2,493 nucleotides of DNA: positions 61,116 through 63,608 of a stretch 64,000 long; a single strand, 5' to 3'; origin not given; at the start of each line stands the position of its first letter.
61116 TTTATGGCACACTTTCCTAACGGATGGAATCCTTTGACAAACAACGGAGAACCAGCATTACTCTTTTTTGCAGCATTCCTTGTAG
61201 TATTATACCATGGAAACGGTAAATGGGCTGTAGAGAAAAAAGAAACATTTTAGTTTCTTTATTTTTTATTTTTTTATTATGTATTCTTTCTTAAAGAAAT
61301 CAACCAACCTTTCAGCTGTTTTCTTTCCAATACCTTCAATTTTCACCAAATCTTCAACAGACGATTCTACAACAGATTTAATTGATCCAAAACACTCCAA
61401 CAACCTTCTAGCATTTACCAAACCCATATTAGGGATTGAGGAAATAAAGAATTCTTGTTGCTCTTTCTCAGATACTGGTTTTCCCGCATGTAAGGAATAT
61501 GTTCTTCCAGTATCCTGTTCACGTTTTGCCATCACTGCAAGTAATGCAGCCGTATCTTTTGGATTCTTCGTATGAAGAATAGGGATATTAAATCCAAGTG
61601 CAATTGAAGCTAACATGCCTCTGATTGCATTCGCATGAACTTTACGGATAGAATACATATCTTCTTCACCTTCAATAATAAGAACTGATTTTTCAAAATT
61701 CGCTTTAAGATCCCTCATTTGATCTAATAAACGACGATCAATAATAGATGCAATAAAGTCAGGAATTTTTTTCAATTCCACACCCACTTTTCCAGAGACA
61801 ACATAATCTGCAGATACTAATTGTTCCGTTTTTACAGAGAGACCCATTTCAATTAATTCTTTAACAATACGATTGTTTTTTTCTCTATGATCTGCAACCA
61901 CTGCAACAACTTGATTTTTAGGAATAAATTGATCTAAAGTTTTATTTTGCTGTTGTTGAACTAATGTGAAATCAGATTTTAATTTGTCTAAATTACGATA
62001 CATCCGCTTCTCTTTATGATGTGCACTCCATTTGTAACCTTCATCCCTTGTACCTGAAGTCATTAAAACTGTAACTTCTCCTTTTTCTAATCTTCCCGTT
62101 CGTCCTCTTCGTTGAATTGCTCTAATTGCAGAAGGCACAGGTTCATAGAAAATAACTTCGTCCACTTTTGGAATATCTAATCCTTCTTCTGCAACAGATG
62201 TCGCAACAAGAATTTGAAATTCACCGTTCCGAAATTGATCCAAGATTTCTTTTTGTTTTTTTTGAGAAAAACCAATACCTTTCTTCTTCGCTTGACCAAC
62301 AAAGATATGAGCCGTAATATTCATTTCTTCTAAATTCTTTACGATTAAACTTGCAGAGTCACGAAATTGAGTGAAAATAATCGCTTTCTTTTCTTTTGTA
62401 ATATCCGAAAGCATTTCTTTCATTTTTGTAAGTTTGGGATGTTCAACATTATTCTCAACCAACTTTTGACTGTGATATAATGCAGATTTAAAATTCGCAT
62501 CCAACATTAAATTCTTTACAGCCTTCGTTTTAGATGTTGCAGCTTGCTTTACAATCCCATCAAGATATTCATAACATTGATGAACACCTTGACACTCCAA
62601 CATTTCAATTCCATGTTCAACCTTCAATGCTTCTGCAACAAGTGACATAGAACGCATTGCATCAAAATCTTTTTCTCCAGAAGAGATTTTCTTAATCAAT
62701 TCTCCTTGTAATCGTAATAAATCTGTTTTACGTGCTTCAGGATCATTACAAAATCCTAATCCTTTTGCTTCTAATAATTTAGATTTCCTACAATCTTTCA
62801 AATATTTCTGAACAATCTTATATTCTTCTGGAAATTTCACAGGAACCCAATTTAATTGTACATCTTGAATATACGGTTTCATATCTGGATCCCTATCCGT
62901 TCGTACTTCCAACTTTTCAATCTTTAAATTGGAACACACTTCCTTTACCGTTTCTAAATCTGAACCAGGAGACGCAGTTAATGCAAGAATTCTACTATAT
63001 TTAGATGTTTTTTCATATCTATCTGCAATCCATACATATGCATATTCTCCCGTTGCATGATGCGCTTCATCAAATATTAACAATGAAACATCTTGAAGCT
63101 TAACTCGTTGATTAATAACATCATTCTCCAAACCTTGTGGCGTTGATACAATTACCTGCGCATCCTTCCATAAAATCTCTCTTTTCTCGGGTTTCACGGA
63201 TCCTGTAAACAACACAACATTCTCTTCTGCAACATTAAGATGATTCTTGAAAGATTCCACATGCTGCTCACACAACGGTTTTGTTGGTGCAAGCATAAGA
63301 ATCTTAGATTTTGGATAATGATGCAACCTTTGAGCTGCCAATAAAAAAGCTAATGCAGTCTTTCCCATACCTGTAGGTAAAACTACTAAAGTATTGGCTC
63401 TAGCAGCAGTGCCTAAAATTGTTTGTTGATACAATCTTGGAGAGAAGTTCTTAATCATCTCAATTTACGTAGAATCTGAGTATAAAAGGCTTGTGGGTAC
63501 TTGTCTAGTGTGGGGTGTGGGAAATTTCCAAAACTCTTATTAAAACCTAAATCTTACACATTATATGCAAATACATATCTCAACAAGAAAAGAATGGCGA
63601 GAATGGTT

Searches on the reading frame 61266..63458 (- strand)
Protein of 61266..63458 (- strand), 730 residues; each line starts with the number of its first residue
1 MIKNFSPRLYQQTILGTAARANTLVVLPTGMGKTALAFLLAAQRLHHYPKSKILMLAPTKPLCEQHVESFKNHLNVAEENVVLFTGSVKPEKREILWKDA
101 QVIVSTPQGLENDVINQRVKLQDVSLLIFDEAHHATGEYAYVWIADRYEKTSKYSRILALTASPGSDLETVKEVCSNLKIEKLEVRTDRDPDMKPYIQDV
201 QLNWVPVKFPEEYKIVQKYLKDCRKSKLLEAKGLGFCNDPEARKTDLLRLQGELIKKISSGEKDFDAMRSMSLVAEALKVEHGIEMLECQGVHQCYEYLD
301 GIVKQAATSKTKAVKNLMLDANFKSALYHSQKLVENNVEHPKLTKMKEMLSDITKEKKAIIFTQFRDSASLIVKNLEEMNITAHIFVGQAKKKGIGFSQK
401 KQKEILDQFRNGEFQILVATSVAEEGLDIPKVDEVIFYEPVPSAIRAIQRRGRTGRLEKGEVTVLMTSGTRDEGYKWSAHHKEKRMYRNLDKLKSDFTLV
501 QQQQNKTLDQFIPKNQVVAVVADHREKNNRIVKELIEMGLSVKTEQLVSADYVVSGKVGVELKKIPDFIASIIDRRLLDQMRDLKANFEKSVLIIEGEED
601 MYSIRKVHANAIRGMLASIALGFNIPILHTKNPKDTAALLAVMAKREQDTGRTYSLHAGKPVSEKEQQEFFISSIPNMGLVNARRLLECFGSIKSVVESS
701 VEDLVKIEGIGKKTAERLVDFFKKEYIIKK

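Call 14: search_protein_families(library=pfam, proteins=[window:61266-63458:-], max_evalue=0.01)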
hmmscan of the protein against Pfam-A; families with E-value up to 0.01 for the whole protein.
window:61266-63458:- (730 aa): 10 families
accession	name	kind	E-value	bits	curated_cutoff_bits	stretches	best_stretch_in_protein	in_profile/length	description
PF00270.35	DEAD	-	7.4e-28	97.8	26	1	11-170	4-166/167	DEAD/DEAH box helicase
PF02732.21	ERCC4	-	5e-27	95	24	1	523-643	2-140/140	ERCC4 domain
PF00271.37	Helicase_C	-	3.4e-25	88.9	23.5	1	342-457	2-109/110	Helicase conserved C-terminal domain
PF04851.21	ResIII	-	1.9e-23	83.6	22.5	1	7-164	4-162/164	Type III restriction enzyme, res subunit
PF21210.2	RNA_helicase_helical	-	1.6e-13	51.1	27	1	227-327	7-107/108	Putative ATP-dependent RNA helicase, helical bundle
PF14520.12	HHH_5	-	2.5e-11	44.3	27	1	673-724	5-57/57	Helix-hairpin-helix domain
PF12826.13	HHH_2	-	5.2e-11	43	27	1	674-726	7-59/64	Helix-hairpin-helix motif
PF00633.29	HHH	-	4.7e-06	26.6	24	1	693-721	2-30/30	Helix-hairpin-helix motif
PF22590.2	Cas3-like_C_2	-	7.4e-05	23.4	27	1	398-457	44-104/106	CRISPR-associated nuclease/helicase Cas3, C-terminal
PF18766.7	SWI2_SNF2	-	0.001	19.2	26.7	1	23-164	21-155/221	SWI2/SNF2 ATPase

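Call 31: find_homologous_proteins(query=window:61266-63458:-, max_evalue=1e-50)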
Query window:61266-63458:- (730 aa): 8000 proteins with E <= 1e-50 among 8000 candidates; the best 120 are listed.
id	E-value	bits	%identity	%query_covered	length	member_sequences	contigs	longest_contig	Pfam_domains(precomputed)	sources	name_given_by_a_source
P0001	0.0e+0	1611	100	100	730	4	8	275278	PF12826.14,PF00270.36,PF14520.13,PF21210.4,PF02732.22,PF00271.38,PF00633.30,PF04851.22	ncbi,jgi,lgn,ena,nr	ncbi:DEAD/DEAH box helicase [Candidatus Woesearchaeota archaeon]|jgi:ERCC4-related helicase|nr:DEAD/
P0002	0.0e+0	1523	93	99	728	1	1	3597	PF12826.14,PF00270.36,PF14520.13,PF21210.4,PF02732.22,PF00271.38,PF22590.3,PF04851.22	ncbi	-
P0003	0.0e+0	1511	93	99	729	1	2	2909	PF12826.14,PF00270.36,PF14520.13,PF21210.4,PF02732.22,PF00271.38,PF22590.3,PF04851.22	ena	-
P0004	0.0e+0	1415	87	85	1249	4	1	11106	PF12826.14,PF00270.36,PF14520.13,PF21210.4,PF02732.22,PF14528.12,PF00271.38,PF04851.22,PF14890.12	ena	-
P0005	0.0e+0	1161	70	99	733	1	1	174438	PF12826.14,PF00270.36,PF14520.13,PF21210.4,PF02732.22,PF00271.38,PF00633.30,PF04851.22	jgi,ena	-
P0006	0.0e+0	1155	70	99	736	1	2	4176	PF12826.14,PF00270.36,PF14520.13,PF21210.4,PF02732.22,PF00271.38,PF00633.30,PF04851.22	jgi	-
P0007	0.0e+0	1152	70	99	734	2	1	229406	PF12826.14,PF00270.36,PF14520.13,PF21210.4,PF02732.22,PF00271.38,PF22590.3,PF00633.30,PF04851.22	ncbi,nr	ncbi:MAG: DEAD/DEAH box helicase [archaeon]|nr:DEAD/DEAH box helicase [archaeon]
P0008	0.0e+0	1136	70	99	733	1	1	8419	PF12826.14,PF00270.36,PF14520.13,PF21210.4,PF02732.22,PF00271.38,PF00633.30,PF04851.22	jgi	jgi:ERCC4-related helicase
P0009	0.0e+0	1134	68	100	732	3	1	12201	PF12826.14,PF00270.36,PF14520.13,PF21210.4,PF02732.22,PF00271.38,PF00633.30,PF04851.22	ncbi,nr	ncbi:TPA: DEAD/DEAH box helicase [Candidatus Woesearchaeota archaeon]|nr:DEAD/DEAH box helicase [Can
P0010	0.0e+0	1129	68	99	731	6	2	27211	PF12826.14,PF00270.36,PF14520.13,PF21210.4,PF02732.22,PF00271.38,PF22590.3,PF04851.22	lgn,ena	-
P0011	0.0e+0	1127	68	99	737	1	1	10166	PF12826.14,PF00270.36,PF14520.13,PF21210.4,PF02732.22,PF00271.38,PF00633.30,PF04851.22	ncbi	-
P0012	0.0e+0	1126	69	99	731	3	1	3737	PF12826.14,PF00270.36,PF14520.13,PF21210.4,PF02732.22,PF00271.38,PF04851.22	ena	-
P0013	0.0e+0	1125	67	99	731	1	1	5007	PF12826.14,PF00270.36,PF14520.13,PF21210.4,PF02732.22,PF00271.38,PF00633.30,PF04851.22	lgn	-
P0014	0.0e+0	1125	69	99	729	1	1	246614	PF12826.14,PF00270.36,PF14520.13,PF21210.4,PF02732.22,PF00271.38,PF00633.30,PF04851.22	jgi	jgi:ERCC4-related helicase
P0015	0.0e+0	1124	68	99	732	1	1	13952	PF12826.14,PF00270.36,PF14520.13,PF21210.4,PF02732.22,PF00271.38,PF04851.22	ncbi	ncbi:MAG: DEAD/DEAH box helicase [Candidatus Woesearchaeota archaeon]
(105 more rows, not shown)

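Call 33: find_encoding_contigs(protein=P0002, flank=10000, max_places=3)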
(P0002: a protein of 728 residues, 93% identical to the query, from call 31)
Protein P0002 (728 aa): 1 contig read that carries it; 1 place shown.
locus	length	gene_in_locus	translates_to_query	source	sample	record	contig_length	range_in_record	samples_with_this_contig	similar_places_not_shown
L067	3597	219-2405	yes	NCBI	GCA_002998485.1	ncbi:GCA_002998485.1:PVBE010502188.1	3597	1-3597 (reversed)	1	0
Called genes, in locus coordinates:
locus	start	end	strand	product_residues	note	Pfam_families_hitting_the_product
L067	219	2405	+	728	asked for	PF00270:DEAD, PF04851:ResIII, PF22590:Cas3-like_C_2 (faint), PF21210:RNA_helicase_helical, PF00271:Helicase_C, PF02732:ERCC4, PF12826:HHH_2, PF14520:HHH_5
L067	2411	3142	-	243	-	PF00009:GTP_EFTU (faint), PF16897:MMR_HSR1_Xtn (weak), PF03193:RsgA_GTPase, PF01926:MMR_HSR1, PF02421:FeoB_N (weak)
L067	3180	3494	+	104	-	-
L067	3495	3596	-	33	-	?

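Call 34: find_encoding_contigs(protein=P0004, flank=10000, max_places=3)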
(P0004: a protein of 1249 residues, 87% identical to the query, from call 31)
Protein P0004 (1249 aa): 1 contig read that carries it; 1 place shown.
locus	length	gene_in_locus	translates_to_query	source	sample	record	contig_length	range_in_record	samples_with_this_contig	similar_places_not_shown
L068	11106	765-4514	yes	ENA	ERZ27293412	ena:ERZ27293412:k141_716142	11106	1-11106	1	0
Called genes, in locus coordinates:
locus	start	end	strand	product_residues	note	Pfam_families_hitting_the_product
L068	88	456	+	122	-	-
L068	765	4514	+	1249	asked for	PF00270:DEAD, PF04851:ResIII, PF14890:Intein_splicing, PF21210:RNA_helicase_helical, PF00271:Helicase_C, PF02732:ERCC4, PF12826:HHH_2, PF14520:HHH_5, +1 more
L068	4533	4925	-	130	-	PF07681:DoxX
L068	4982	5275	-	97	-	PF00581:Rhodanese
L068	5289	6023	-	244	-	PF00009:GTP_EFTU (faint), PF00350:Dynamin_N (faint), PF16897:MMR_HSR1_Xtn (faint), PF03193:RsgA_GTPase, PF01926:MMR_HSR1, PF02421:FeoB_N (weak)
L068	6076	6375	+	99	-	-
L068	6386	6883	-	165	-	-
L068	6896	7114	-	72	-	-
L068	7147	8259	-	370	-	PF00579:tRNA-synt_1b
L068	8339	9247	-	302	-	-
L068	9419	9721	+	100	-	-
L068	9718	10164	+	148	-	-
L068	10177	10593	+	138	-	-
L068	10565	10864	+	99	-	-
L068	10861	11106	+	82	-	?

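Call 35: find_encoding_contigs(protein=P0005, flank=10000, max_places=3)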
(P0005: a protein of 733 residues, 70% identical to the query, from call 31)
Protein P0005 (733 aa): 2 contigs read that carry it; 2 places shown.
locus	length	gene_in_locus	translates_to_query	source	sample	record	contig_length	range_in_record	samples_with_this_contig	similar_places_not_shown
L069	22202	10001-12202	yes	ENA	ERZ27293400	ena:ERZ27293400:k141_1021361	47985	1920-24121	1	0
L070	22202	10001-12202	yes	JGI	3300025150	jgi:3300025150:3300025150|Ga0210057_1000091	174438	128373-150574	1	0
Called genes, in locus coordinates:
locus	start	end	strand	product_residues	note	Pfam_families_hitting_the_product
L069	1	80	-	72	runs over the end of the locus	-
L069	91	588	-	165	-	-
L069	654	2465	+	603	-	PF00932:LTD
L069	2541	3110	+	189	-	PF27325:MJ0538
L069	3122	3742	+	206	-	PF04079:SMC_ScpB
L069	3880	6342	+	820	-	PF00521:DNA_topoisoIV, PF03989:DNA_gyraseA_C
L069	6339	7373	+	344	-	PF02926:THUMP (weak), PF01170:UPF0020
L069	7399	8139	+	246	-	-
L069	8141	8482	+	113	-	-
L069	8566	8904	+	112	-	-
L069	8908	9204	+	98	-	-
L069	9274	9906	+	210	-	-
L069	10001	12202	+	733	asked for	PF00270:DEAD, PF04851:ResIII, PF21210:RNA_helicase_helical, PF00271:Helicase_C, PF02732:ERCC4, PF12826:HHH_2, PF14520:HHH_5, PF00633:HHH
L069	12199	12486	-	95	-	-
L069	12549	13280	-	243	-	PF16897:MMR_HSR1_Xtn (faint), PF03193:RsgA_GTPase, PF01926:MMR_HSR1, PF02421:FeoB_N (weak)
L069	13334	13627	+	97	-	-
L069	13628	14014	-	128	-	-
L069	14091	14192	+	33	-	-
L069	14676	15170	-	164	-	-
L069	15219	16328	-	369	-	PF00579:tRNA-synt_1b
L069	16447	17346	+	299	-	-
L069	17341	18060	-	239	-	PF13482:RNase_H_2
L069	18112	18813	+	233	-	PF08713:DNA_alkylation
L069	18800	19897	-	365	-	PF05833:NFACT_N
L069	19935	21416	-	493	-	-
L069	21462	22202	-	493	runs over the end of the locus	PF04187:Cofac_haem_bdg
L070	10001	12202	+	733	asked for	PF00270:DEAD, PF04851:ResIII, PF21210:RNA_helicase_helical, PF00271:Helicase_C, PF02732:ERCC4, PF12826:HHH_2, PF14520:HHH_5, PF00633:HHH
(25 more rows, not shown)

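Call 36: find_encoding_contigs(protein=P0007, flank=10000, max_places=3)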
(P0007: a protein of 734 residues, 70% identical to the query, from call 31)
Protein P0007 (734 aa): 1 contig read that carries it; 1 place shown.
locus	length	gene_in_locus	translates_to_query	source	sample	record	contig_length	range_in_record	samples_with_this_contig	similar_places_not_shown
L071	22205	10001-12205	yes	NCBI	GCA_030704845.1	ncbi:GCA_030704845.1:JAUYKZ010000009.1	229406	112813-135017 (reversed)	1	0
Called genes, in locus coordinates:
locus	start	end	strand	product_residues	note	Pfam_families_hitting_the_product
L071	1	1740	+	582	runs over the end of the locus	PF00932:LTD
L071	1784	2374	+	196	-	PF27325:MJ0538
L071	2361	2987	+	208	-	PF04079:SMC_ScpB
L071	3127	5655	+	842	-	PF00521:DNA_topoisoIV, PF03989:DNA_gyraseA_C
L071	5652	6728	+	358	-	-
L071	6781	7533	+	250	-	-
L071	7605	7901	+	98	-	-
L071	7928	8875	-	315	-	PF01636:APH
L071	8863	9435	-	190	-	-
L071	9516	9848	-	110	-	-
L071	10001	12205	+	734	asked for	PF00270:DEAD, PF04851:ResIII, PF21210:RNA_helicase_helical, PF00271:Helicase_C, PF22590:Cas3-like_C_2 (weak), PF02732:ERCC4, PF12826:HHH_2, PF14520:HHH_5, +1 more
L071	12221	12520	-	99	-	PF00581:Rhodanese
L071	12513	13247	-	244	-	PF00009:GTP_EFTU (faint), PF00350:Dynamin_N (faint), PF03193:RsgA_GTPase, PF01926:MMR_HSR1, PF02421:FeoB_N (weak)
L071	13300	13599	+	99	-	-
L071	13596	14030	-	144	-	-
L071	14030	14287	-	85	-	-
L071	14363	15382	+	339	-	PF02275:CBAH (weak), PF03417:AAT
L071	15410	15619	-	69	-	-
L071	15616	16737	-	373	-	PF00579:tRNA-synt_1b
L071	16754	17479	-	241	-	PF13482:RNase_H_2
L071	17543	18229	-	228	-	PF00300:His_Phos_1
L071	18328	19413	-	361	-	PF05833:NFACT_N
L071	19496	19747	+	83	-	-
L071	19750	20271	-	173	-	-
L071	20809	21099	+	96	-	-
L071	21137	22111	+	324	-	PF14520:HHH_5, PF00154:RecA_N, PF08423:Rad51, PF13481:AAA_25 (weak), PF06745:ATPase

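Call 49: find_homologous_proteins(query=L071:21137-22111:+, max_evalue=1e-60)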
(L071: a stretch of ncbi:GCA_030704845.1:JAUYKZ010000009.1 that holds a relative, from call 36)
Query L071:21137-22111:+ (324 aa): 7996 proteins with E <= 1e-60 among 8000 candidates; the best 120 are listed.
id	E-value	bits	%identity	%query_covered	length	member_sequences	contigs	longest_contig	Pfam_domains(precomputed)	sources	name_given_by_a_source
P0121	1.6e-208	709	100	100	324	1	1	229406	PF06745.20,PF14520.13,PF08423.18,PF00154.28,PF13481.13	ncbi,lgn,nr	ncbi:MAG: DNA repair and recombination protein RadA [archaeon]|nr:DNA repair and recombination prote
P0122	1.7e-188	643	89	100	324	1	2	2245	PF06745.20,PF14520.13,PF08423.18,PF00154.28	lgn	-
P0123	1.9e-171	587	79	99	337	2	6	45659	PF06745.20,PF14520.13,PF08423.18,PF00154.28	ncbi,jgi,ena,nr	ncbi:MAG TPA: DNA repair and recombination protein RadA [Candidatus Nanoarchaeia archaeon]|nr:DNA re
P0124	3.1e-169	580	81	98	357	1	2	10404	PF06745.20,PF14520.13,PF08423.18,PF00154.28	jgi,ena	-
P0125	4.8e-169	579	79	99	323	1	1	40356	PF06745.20,PF14520.13,PF08423.18,PF00154.28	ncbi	-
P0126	1.3e-168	578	79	99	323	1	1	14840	PF06745.20,PF14520.13,PF08423.18,PF00154.28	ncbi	-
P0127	3.2e-168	577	79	99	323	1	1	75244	PF06745.20,PF14520.13,PF08423.18,PF00154.28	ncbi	-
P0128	3.4e-168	576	81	97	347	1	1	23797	PF06745.20,PF14520.13,PF08423.18,PF00154.28,PF13481.13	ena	-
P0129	1.2e-167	575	79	99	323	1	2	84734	PF06745.20,PF14520.13,PF08423.18,PF00154.28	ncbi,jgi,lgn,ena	-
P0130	1.5e-167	574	82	97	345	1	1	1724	PF06745.20,PF14520.13,PF08423.18,PF00154.28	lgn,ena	-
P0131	2.0e-167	574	82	97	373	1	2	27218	PF06745.20,PF14520.13,PF08423.18,PF00154.28,PF13481.13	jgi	-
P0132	2.7e-167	574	80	97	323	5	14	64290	PF06745.20,PF14520.13,PF08423.18,PF00154.28,PF13481.13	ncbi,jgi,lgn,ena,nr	ncbi:DNA repair and recombination protein RadA [Candidatus Woesearchaeota archaeon]|nr:DNA repair an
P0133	3.4e-167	573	82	97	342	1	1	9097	PF06745.20,PF14520.13,PF08423.18,PF00154.28,PF13481.13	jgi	jgi:DNA repair protein RadA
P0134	6.1e-167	572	79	99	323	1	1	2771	PF06745.20,PF14520.13,PF08423.18,PF00154.28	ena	-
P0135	6.1e-167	572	81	96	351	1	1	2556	PF06745.20,PF14520.13,PF08423.18,PF00154.28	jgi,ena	-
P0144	3.6e-166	570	80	99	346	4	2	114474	PF06745.20,PF14520.13,PF08423.18,PF00154.28,PF13481.13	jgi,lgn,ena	-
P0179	7.3e-164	562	77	99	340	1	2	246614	PF06745.20,PF14520.13,PF08423.18,PF00154.28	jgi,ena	jgi:DNA repair protein RadA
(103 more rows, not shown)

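Call 50: find_encoding_contigs(protein=P0179, flank=10000, max_places=1)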
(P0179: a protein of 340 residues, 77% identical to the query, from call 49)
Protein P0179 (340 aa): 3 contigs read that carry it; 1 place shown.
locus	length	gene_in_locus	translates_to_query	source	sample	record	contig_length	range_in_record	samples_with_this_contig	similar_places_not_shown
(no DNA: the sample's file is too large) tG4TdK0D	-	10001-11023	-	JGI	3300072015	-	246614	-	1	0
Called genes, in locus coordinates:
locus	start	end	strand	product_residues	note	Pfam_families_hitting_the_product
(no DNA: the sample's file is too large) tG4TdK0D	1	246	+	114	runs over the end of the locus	-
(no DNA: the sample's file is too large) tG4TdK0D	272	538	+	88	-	-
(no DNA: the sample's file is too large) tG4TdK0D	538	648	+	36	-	-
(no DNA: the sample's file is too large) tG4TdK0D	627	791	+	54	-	-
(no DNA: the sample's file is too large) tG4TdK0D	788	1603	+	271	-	-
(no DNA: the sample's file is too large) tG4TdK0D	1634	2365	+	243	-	-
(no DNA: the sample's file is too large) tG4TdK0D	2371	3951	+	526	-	-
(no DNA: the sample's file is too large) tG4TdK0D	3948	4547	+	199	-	-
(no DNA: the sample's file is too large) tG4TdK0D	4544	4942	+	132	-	-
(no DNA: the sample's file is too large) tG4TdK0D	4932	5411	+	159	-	-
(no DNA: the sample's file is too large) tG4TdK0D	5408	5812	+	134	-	-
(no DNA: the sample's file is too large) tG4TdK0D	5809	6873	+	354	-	-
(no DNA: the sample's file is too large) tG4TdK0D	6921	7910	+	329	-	PF01336:tRNA_anti-codon, PF08646:Rep_fac-A_C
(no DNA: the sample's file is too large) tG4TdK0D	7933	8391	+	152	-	PF04307:YdjM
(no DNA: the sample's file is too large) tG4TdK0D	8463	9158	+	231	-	-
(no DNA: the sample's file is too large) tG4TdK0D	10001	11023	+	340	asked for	PF14520:HHH_5, PF00154:RecA_N, PF08423:Rad51, PF06745:ATPase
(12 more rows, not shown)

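Call 51: find_encoding_contigs(protein=P0132, flank=10000, max_places=2)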
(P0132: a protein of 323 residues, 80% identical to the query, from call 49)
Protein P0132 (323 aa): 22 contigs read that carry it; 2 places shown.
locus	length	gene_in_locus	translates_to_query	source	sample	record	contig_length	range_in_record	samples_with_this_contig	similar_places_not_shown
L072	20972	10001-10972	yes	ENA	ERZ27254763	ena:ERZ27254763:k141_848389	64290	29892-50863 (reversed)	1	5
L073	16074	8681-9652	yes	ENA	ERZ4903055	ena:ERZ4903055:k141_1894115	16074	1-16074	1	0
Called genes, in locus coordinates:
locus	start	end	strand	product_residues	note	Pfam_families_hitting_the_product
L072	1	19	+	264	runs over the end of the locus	-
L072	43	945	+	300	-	-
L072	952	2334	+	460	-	-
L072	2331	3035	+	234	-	-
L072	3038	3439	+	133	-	-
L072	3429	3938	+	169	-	-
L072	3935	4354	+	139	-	-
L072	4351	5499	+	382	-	-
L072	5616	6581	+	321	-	PF21473:OB_Ssb-like (faint), PF01336:tRNA_anti-codon, PF08646:Rep_fac-A_C (weak)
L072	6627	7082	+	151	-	PF04307:YdjM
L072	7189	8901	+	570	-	-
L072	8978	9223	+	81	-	PF24434:DUF7557 (weak)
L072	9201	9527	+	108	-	PF02452:PemK_toxin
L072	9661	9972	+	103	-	-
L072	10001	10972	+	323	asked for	PF14520:HHH_5, PF00154:RecA_N, PF13481:AAA_25 (weak), PF08423:Rad51, PF06745:ATPase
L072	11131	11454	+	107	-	PF01938:TRAM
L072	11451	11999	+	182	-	PF10469:AKAP7_NLS, PF02834:LigT_PEase, PF13563:2_5_RNA_ligase2, PF02834:LigT_PEase (weak)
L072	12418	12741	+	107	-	-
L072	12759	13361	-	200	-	PF13545:HTH_Crp_2 (weak)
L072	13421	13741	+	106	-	PF01035:DNA_binding_1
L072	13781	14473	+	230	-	PF00970:FAD_binding_6, PF00175:NAD_binding_1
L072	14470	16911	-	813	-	PF17900:Peptidase_M1_N, PF01433:Peptidase_M1, PF11838:ERAP1_C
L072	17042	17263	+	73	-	-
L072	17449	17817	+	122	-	-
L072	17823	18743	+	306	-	PF00890:FAD_binding_2 (faint), PF03486:HI0933_like (faint), PF07992:Pyr_redox_2, PF13738:Pyr_redox_3, PF00070:Pyr_redox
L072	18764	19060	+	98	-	-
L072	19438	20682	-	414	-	PF00464:SHMT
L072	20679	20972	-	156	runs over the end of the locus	PF00186:DHFR_1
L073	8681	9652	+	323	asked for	PF14520:HHH_5, PF00154:RecA_N, PF13481:AAA_25 (weak), PF08423:Rad51, PF06745:ATPase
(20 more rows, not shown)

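Call 52: find_encoding_contigs(protein=P0144, flank=10000, max_places=1)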
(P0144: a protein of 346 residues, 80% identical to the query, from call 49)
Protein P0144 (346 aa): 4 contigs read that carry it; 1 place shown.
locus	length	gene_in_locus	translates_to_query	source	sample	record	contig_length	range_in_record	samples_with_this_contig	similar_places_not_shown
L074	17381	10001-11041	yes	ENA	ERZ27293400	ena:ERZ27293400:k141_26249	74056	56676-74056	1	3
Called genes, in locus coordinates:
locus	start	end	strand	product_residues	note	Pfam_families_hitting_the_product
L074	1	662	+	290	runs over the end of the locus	-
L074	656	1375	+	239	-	-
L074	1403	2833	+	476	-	-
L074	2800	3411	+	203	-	-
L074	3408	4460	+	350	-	PF13519:VWA_2 (weak), PF13768:VWA_3 (weak)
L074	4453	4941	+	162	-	-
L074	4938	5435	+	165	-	-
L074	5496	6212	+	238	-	-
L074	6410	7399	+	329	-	PF01336:tRNA_anti-codon, PF08646:Rep_fac-A_C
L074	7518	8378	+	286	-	-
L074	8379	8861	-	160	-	-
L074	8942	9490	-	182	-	-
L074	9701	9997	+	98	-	-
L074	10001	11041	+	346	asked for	PF14520:HHH_5, PF00154:RecA_N, PF08423:Rad51, PF06745:ATPase, PF13481:AAA_25 (weak)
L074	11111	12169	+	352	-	PF01073:3Beta_HSD, PF01370:Epimerase, PF04321:RmlD_sub_bind, PF16363:GDP_Man_Dehyd, PF07993:NAD_binding_4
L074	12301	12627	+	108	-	PF01938:TRAM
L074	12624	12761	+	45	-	-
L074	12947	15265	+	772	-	PF01326:PPDK_N, PF00391:PEP-utilizers, PF02896:PEP-utilizers_C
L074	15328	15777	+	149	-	-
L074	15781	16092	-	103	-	PF04032:Rpr2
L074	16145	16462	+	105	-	-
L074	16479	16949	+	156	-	PF04073:tRNA_edit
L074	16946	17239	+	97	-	PF01035:DNA_binding_1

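Call 56: search_protein_families(library=pfam, proteins=[L071:20809-21099:+, L072:9661-9972:+, L074:9701-9997:+, L072:12759-13361:-], max_evalue=1)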
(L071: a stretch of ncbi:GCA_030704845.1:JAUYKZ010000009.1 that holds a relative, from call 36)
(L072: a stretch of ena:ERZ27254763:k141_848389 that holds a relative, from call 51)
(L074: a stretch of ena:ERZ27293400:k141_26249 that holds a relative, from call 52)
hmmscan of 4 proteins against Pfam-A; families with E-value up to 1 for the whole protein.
L071:20809-21099:+ (96 aa): 1 family
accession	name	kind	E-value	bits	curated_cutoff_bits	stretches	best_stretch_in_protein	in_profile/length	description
PF15374.11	CCDC71L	-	0.0019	17.9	30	1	12-75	324-385/393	Coiled-coil domain-containing protein 71L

L072:9661-9972:+ (103 aa): 0 families

L074:9701-9997:+ (98 aa): 0 families

L072:12759-13361:- (200 aa): 5 families
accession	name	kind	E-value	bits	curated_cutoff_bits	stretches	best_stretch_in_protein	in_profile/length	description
PF13545.12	HTH_Crp_2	-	2.1e-06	28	27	1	130-170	19-59/70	Crp-like helix-turn-helix domain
PF25213.1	HVO_A0261_N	-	0.0006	20.1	35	1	138-177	29-68/86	HVO_A0261 N-terminal domain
PF00325.26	Crp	-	0.0041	17.3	21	1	138-161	7-30/32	Bacterial regulatory proteins, crp family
PF00356.27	LacI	-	0.097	12.9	27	1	138-156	4-22/46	Bacterial regulatory proteins, lacI family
PF08279.18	HTH_11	-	0.12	12.7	25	1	134-162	16-45/55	HTH domain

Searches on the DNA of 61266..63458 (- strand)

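Call 85: search_rna_families(source=L071, start=20200, end=20850, threshold=evalue, max_evalue=0.1)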
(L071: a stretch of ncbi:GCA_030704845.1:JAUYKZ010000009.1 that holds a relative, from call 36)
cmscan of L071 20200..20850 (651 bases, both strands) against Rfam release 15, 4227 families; matches with E-value up to 0.1: 0.
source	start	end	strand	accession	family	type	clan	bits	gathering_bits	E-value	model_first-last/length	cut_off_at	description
